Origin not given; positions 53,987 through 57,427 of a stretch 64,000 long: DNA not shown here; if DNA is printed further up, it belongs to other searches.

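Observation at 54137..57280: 1047-aa cytoplasmic protein built almost entirely of about 26 Sel1-like repeats with a two-repeat periodicity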

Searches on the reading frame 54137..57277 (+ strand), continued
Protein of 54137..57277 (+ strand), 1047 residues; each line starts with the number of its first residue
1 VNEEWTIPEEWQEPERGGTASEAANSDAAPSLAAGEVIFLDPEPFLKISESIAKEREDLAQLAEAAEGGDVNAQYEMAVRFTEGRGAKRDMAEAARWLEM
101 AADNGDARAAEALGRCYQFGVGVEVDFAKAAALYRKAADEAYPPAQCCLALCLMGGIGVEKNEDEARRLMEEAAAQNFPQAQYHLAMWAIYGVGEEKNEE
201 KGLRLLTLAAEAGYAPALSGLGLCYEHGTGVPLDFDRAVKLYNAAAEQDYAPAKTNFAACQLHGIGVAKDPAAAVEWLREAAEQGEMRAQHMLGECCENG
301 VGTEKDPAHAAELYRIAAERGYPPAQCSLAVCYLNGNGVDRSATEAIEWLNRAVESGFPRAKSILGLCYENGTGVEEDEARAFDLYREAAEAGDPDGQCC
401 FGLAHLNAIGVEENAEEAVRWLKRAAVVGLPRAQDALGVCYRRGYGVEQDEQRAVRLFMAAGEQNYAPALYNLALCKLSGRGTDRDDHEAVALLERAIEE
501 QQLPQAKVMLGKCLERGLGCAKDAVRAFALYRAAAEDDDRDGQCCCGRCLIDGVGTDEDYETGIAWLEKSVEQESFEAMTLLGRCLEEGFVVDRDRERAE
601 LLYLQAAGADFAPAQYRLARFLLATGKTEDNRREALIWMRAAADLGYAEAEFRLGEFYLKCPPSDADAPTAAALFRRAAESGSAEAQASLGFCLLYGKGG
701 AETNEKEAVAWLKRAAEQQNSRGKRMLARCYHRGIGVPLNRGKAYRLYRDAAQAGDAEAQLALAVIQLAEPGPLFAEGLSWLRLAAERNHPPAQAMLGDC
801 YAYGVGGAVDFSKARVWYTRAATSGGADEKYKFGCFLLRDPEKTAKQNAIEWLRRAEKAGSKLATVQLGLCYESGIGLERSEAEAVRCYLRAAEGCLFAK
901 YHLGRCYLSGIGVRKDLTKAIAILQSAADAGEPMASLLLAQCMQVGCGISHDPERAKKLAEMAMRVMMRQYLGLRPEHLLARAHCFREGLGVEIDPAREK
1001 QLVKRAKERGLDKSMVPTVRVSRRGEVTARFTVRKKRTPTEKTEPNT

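Call 17: find_homologous_proteins(query=window:54137-57277:+, max_evalue=1e-30)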
Query window:54137-57277:+ (1047 aa): 2178 proteins with E <= 1e-30 among 8000 candidates; the best 120 are listed.
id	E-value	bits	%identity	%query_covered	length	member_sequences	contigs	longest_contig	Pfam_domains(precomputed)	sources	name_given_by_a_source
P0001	5.8e-209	715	35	71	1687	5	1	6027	PF13365.13,PF08238.19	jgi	-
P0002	2.7e-184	633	36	76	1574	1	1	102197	PF13431.13,PF23310.2,PF08238.19,PF12373.14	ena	-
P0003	3.5e-168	580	37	54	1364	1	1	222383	PF08956.16,PF07714.24,PF00069.32,PF08289.17,PF13176.13,PF13432.13,PF08238.19,PF13174.13,PF20308.5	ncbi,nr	ncbi:sel1 repeat family protein [Pelomyxa schiedti]|nr:sel1 repeat family protein [Pelomyxa schiedti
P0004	7.9e-161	555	40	67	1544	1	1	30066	PF10335.15,PF25832.1,PF13606.13,PF13857.13,PF23310.2,PF03445.20,PF12796.14,PF00023.37,PF13637.13,PF08238.19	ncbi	-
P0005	4.9e-159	549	28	80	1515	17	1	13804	PF08238.19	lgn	-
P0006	1.1e-156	542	27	86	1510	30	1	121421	PF08238.19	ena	-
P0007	4.5e-155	536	30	87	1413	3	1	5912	PF08238.19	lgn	-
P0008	7.4e-154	532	28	87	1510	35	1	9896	PF08238.19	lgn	-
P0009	1.3e-151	525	39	44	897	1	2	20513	PF08289.17,PF08238.19,PF20308.5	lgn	-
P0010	2.4e-151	524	32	86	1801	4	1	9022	PF08289.17,PF13271.12,PF08238.19,PF20308.5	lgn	-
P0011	3.1e-148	514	35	62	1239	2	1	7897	PF00656.28,PF13424.13,PF13176.13,PF23310.2,PF08238.19,PF13174.13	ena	-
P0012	2.8e-146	507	38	60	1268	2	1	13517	PF13431.13,PF08289.17,PF13432.13,PF08238.19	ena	-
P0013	1.2e-145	505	42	57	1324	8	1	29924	PF19044.7,PF08289.17,PF23732.2,PF24883.3,PF05729.19,PF23310.2,PF13432.13,PF13676.12,PF08238.19,PF08937.17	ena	-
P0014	1.2e-142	495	37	66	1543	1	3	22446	PF13432.13,PF08238.19,PF12770.13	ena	-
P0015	4.9e-142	493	28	80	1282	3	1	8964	PF00656.28,PF08289.17,PF23310.2,PF08238.19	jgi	-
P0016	8.0e-139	483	33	61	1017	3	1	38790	PF08289.17,PF23310.2,PF08238.19,PF20308.5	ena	-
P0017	7.3e-137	476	34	64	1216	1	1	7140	PF23310.2,PF08238.19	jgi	-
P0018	4.8e-135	470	37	49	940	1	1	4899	PF11775.14,PF23310.2,PF08238.19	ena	-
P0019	1.3e-134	469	30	59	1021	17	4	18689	PF01926.30,PF00350.30,PF12895.14,PF13424.13,PF13176.13,PF23310.2,PF13432.13,PF03193.23,PF08238.19,PF20308.5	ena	-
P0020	1.2e-132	462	39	54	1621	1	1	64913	PF23598.2,PF01582.26,PF25019.1,PF25013.1,PF13676.12,PF23286.1,PF08238.19,PF13855.13,PF00931.29,PF23952.2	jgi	jgi:TPR repeat protein/Leucine-rich repeat (LRR) protein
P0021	8.8e-127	443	31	72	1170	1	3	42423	PF13414.13,PF13432.13,PF08238.19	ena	-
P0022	4.4e-125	437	38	49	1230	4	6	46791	PF00656.28,PF08238.19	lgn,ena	-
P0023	6.3e-125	436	31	85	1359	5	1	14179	PF08238.19,PF13554.13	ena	-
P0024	3.6e-124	434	32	71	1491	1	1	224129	PF08238.19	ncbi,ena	-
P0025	4.2e-124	434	32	68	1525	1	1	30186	PF07714.24,PF00069.32,PF08238.19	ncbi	-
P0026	2.8e-123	431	31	86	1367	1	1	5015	PF23310.2,PF08238.19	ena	-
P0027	5.7e-123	430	32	79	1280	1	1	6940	PF08238.19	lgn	-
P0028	1.9e-122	428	34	68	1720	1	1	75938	PF07714.24,PF00069.32,PF00854.28,PF08238.19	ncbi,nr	ncbi:hypothetical protein BGZ73_008794 [Actinomortierella ambigua]|nr:hypothetical protein BGZ73_008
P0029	1.2e-120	422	30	69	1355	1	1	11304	PF08289.17,PF13432.13,PF08238.19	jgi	jgi:TPR repeat protein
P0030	1.4e-120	422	34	53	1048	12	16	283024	PF13240.12,PF08289.17,PF12773.14,PF00542.25,PF13676.12,PF08238.19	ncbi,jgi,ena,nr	ncbi:MAG: TIR domain-containing protein [Ruminococcaceae bacterium]|nr:TIR domain-containing protein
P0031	1.8e-119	418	31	75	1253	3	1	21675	PF08289.17,PF23310.2,PF03781.23,PF13432.13,PF08238.19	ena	-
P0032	2.6e-119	418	32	70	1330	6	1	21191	PF00656.28,PF08289.17,PF00515.35,PF13424.13,PF13432.13,PF08238.19,PF07719.24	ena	-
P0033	1.4e-118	416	29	59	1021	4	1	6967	PF01926.30,PF00350.30,PF12895.14,PF13424.13,PF23310.2,PF13432.13,PF00009.34,PF08238.19,PF07719.24,PF20308.5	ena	-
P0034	2.3e-118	415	39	40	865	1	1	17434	PF08238.19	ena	-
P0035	4.3e-116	407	31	69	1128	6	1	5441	PF14559.13,PF00656.28,PF13176.13,PF23310.2,PF13432.13,PF08238.19,PF13174.13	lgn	-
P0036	1.6e-115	405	28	84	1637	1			PF13432.13,PF08238.19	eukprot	eukprot:Nk52_evm87s230 gene=Nk52_evmTU87s230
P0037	2.9e-115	405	31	67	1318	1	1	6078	PF08631.17,PF00656.28,PF08289.17,PF00515.35,PF13424.13,PF13176.13,PF13432.13,PF08238.19,PF07719.24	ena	-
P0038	4.3e-115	404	27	87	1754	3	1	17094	PF13424.13,PF23310.2,PF08238.19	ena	-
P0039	9.9e-115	403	33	68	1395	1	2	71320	PF07714.24,PF00069.32,PF08238.19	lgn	-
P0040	1.1e-114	403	36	50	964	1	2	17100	PF08238.19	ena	-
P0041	1.6e-114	402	39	40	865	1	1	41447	PF08238.19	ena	-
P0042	1.2e-113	399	33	65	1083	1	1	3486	PF08238.19,PF02342.24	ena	-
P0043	1.1e-112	396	29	85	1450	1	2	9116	PF13306.13,PF00656.28,PF23310.2,PF08238.19,PF13174.13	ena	-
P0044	1.3e-111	392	37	43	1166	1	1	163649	PF01582.26,PF13676.12,PF08238.19,PF08937.17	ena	-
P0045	1.4e-111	392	32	71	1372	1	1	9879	PF01926.30,PF00350.30,PF23310.2,PF00009.34,PF08238.19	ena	-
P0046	2.1e-111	392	31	81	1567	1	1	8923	PF13431.13,PF08238.19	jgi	jgi:uncharacterized protein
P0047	4.5e-111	391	38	47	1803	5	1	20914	PF23586.3,PF13360.14,PF25048.2,PF00595.30,PF23342.2,PF23411.2,PF02239.23,PF08238.19,PF23393.3,PF23609.2,PF24797.2,PF20426.5,PF13180.13,PF25460.2,PF25178.1,PF23775.2,PF17820.8,PF25173.2,PF23383.2,PF25171.2,PF12894.14,PF24780.2,PF23761.2,PF25172.2,PF24782.3,PF25047.1,PF26550.2,PF23098.2,PF25168.2,PF24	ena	-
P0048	6.6e-111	390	38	48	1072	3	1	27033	PF07714.24,PF00069.32,PF08289.17,PF03109.23,PF08238.19,PF01636.30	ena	-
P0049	1.1e-110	389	26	68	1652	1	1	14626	PF13432.13,PF08238.19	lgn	-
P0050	3.3e-110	388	33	68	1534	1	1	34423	PF07714.24,PF00069.32,PF08289.17,PF03109.23,PF08238.19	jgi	jgi:TPR repeat protein/serine/threonine protein kinase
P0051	7.1e-109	383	27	81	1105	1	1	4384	PF23310.2,PF08238.19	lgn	-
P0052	9.2e-109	383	29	77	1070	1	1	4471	PF13365.13,PF23310.2,PF08238.19,PF00089.33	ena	-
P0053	1.2e-108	383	27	92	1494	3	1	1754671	PF23310.2,PF08238.19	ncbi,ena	-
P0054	3.8e-108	381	30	45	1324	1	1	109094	PF01926.30,PF00350.30,PF23310.2,PF00009.34,PF08238.19,PF13248.12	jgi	jgi:TPR repeat protein/GTPase Era involved in 16S rRNA processing/ribosomal protein L32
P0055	2.2e-107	378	38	49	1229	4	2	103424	PF20023.6,PF00656.28,PF13432.13,PF08238.19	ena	-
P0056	2.1e-106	375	36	56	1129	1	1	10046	PF00656.28,PF23310.2,PF08238.19,PF13174.13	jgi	-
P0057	2.2e-106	375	32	68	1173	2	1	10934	PF01926.30,PF00350.30,PF23310.2,PF08238.19,PF20308.5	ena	-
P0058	4.8e-106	374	30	70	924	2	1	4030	PF14096.12,PF23310.2,PF08238.19,PF13174.13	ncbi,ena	-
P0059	2.6e-105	372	31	67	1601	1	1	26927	PF07714.24,PF00069.32,PF08238.19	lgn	-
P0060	5.9e-105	370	30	76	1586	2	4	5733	PF07714.24,PF00069.32,PF08238.19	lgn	-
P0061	1.2e-104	369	33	61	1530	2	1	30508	PF11775.14,PF08238.19,PF01494.26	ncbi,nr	ncbi:hypothetical protein BGW42_004938 [Actinomortierella wolfii]|nr:hypothetical protein BGW42_0049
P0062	2.6e-104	368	32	67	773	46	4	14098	PF23310.2,PF13432.13,PF08238.19,PF13174.13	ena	-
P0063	3.4e-104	368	32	62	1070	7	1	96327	PF08289.17,PF08308.18,PF13424.13,PF13432.13,PF08238.19,PF13174.13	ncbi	-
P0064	3.5e-104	368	39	40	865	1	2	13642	PF23310.2,PF08238.19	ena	-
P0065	4.1e-104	368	32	41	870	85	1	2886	PF08238.19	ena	-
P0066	1.9e-103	365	35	49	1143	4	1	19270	PF00656.28,PF08289.17,PF07705.18,PF08238.19,PF07719.24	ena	-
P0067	4.6e-103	364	30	71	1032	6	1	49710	PF08238.19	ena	-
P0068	9.0e-102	360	31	55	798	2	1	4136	PF00929.32,PF08238.19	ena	-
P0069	1.0e-101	360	31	84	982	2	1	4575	PF08238.19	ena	-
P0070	8.3e-101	357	28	73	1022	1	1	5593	PF23310.2,PF08238.19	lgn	-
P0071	2.2e-100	355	39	44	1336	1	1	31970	PF07714.24,PF00069.32,PF08289.17,PF13432.13,PF08238.19,PF20308.5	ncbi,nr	ncbi:serine/threonine protein kinase [Pelomyxa schiedti]|nr:serine/threonine protein kinase [Pelomyx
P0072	2.7e-100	355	36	48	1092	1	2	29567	PF07714.24,PF00069.32,PF08238.19,PF01636.30,PF20308.5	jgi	jgi:TPR repeat protein/serine/threonine protein kinase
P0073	4.5e-100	354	35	49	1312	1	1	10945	PF24883.3,PF13676.12,PF08238.19,PF01637.25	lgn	-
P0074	6.5e-100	354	36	38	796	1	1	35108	PF23310.2,PF08238.19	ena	-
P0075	6.7e-100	354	27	73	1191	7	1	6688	PF23310.2,PF08238.19,PF14903.12,PF20308.5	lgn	-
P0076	1.2e-99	353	33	68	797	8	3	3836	PF23310.2,PF08238.19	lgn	-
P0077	2.9e-99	352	38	47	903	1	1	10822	PF11775.14,PF23310.2,PF08238.19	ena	-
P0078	3.4e-99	351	32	57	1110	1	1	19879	PF07714.24,PF00069.32,PF08289.17,PF03109.23,PF08238.19,PF01636.30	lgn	-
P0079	8.2e-99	350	34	55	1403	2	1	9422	PF07714.24,PF00069.32,PF20023.6,PF01363.28,PF23310.2,PF08238.19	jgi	jgi:TPR repeat protein/serine/threonine protein kinase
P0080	8.5e-99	350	33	38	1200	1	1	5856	PF13240.12,PF23310.2,PF03781.23,PF08238.19,PF20308.5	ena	-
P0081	9.8e-99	350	35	54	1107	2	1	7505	PF07714.24,PF00069.32,PF08289.17,PF13432.13,PF25170.2,PF08238.19,PF20308.5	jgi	-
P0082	1.5e-98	349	34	46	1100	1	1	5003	PF00656.28,PF08289.17,PF13424.13,PF13176.13,PF07705.18,PF13432.13,PF08238.19,PF07719.24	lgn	-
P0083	2.3e-98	349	26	86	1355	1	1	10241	PF00413.31,PF08238.19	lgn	-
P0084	2.3e-98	349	33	55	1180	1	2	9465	PF00656.28,PF13176.13,PF07705.18,PF08238.19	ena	-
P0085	3.6e-98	348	35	56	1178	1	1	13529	PF13245.13,PF00004.36,PF13401.13,PF13238.13,PF08238.19,PF05496.19,PF07728.21,PF13191.13,PF00158.33,PF17866.9,PF00910.29,PF01078.28,PF20720.4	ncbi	-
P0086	6.7e-98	347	36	50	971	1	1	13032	PF13432.13,PF08238.19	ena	-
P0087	1.1e-97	346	35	52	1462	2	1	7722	PF13365.13,PF08238.19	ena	-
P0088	1.2e-97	346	29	76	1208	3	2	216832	PF00515.35,PF08238.19,PF07719.24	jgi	-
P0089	2.1e-97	345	29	64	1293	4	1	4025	PF08238.19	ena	-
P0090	4.1e-97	344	28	73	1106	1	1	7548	PF08238.19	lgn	-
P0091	4.1e-97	344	35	55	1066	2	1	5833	PF08238.19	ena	-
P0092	5.4e-97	344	31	48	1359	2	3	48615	PF07714.24,PF13431.13,PF00069.32,PF23310.2,PF08238.19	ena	-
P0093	6.9e-97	344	38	43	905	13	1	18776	PF23310.2,PF08238.19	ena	-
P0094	1.0e-96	343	28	91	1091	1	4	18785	PF13431.13,PF23310.2,PF08238.19,PF13174.13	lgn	-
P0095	1.7e-96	342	34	46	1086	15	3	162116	PF10516.16,PF13424.13,PF13432.13,PF08238.19,PF13643.12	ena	-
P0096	2.2e-96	342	42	34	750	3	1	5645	PF08289.17,PF13432.13,PF08238.19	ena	-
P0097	3.4e-96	341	29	64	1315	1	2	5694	PF08289.17,PF23310.2,PF08238.19,PF20308.5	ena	-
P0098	4.4e-96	341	32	61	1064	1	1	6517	PF00656.28,PF23310.2,PF08238.19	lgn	-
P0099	4.6e-96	341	30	82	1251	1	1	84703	PF23310.2,PF08238.19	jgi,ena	-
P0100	6.9e-96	340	28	85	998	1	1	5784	PF23310.2,PF08238.19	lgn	-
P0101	8.9e-96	340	34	56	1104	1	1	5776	PF01926.30,PF00350.30,PF00009.34,PF08238.19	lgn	-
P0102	1.3e-95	340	36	50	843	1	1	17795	PF08289.17,PF23310.2,PF13432.13,PF08238.19,PF13174.13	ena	-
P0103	1.4e-95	339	30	58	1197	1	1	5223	PF08238.19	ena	-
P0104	1.6e-95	339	38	49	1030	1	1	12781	PF07714.24,PF00069.32,PF08289.17,PF22899.3,PF13432.13,PF08238.19,PF01636.30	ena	-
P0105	1.7e-95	339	36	40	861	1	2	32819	PF08238.19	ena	-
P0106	1.7e-95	339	27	78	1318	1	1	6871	PF08238.19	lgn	-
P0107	2.3e-95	339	27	83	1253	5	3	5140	PF08289.17,PF23310.2,PF08238.19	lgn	-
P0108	2.6e-95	338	29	78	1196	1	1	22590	PF23310.2,PF08238.19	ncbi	-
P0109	2.8e-95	338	34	57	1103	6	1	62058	PF01926.30,PF00350.30,PF12895.14,PF00009.34,PF08238.19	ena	-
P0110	4.2e-95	338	35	45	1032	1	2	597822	PF23310.2,PF08238.19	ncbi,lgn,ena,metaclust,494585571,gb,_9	metaclust:\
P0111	4.6e-95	338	35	45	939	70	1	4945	PF13424.13,PF23310.2,PF13432.13,PF08238.19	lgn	-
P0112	5.5e-95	337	31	73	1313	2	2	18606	PF01926.30,PF00350.30,PF23310.2,PF00009.34,PF08238.19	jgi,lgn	jgi:TPR repeat protein/GTPase SAR1 family protein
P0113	1.1e-94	336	38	44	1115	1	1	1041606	PF23310.2,PF08238.19,PF13174.13,PF20308.5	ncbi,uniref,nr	ncbi:hypothetical protein [Stappia indica]|uniref:hypothetical protein n=1 Tax=Stappia indica TaxID=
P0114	2.5e-94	335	34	49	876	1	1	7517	PF07714.24,PF00069.32,PF08238.19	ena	-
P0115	2.5e-94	335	36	46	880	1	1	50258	PF00656.28,PF08289.17,PF08238.19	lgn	-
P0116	2.7e-94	335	30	70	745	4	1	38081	PF23310.2,PF13432.13,PF08238.19,PF13174.13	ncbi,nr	ncbi:MAG: sel1 repeat family protein [Thermoguttaceae bacterium]|nr:sel1 repeat family protein [Ther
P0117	4.1e-94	335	31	58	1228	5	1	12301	PF00350.30,PF08238.19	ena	-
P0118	5.0e-94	334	34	51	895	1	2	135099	PF08238.19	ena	-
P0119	5.2e-94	334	35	49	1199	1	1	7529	PF13431.13,PF13414.13,PF13371.13,PF00515.35,PF13432.13,PF13428.13,PF08238.19,PF13181.13,PF07719.24,PF13174.13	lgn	-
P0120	5.6e-94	334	30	68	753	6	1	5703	PF23310.2,PF13432.13,PF08238.19,PF13174.13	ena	-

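Call 18: find_encoding_contigs(protein=window:54137-57277:+, flank=6000, max_places=6)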
Protein window:54137-57277:+ (1047 aa): 1 contig read that carries it; 1 place shown.
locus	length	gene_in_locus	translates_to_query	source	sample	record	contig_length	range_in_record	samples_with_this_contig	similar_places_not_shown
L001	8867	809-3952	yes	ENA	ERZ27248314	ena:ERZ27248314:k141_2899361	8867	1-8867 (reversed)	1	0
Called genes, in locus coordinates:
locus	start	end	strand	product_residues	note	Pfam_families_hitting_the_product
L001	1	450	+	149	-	?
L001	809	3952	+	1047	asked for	-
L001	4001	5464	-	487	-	PF13425:O-antigen_lig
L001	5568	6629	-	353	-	PF13439:Glyco_transf_4, PF20706:GT4-conflict (weak), PF00534:Glycos_transf_1, PF13692:Glyco_trans_1_4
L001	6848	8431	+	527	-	PF00682:HMGL-like, PF22617:HCS_D2, PF08502:LeuA_dimer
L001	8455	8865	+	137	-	?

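Call 19: find_related_loci(query=window:54137-57277:+, collection=genome_contigs, flank=6000)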
Query window:54137-57277:+ (1047 aa) in genome_contigs; peptide patterns used: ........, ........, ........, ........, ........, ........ (x = any residue, [..] = any of these).
113 stretches matched a pattern, but none encodes a relative of the query by tblastn (E <= 1e-3).

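Call 23: find_related_loci(query=window:54137-57277:+, collection=metagenome_contigs, flank=6000)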
Query window:54137-57277:+ (1047 aa) in metagenome_contigs; peptide patterns used: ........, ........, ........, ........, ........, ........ (x = any residue, [..] = any of these).
225 stretches matched a pattern, but none encodes a relative of the query by tblastn (E <= 1e-3).
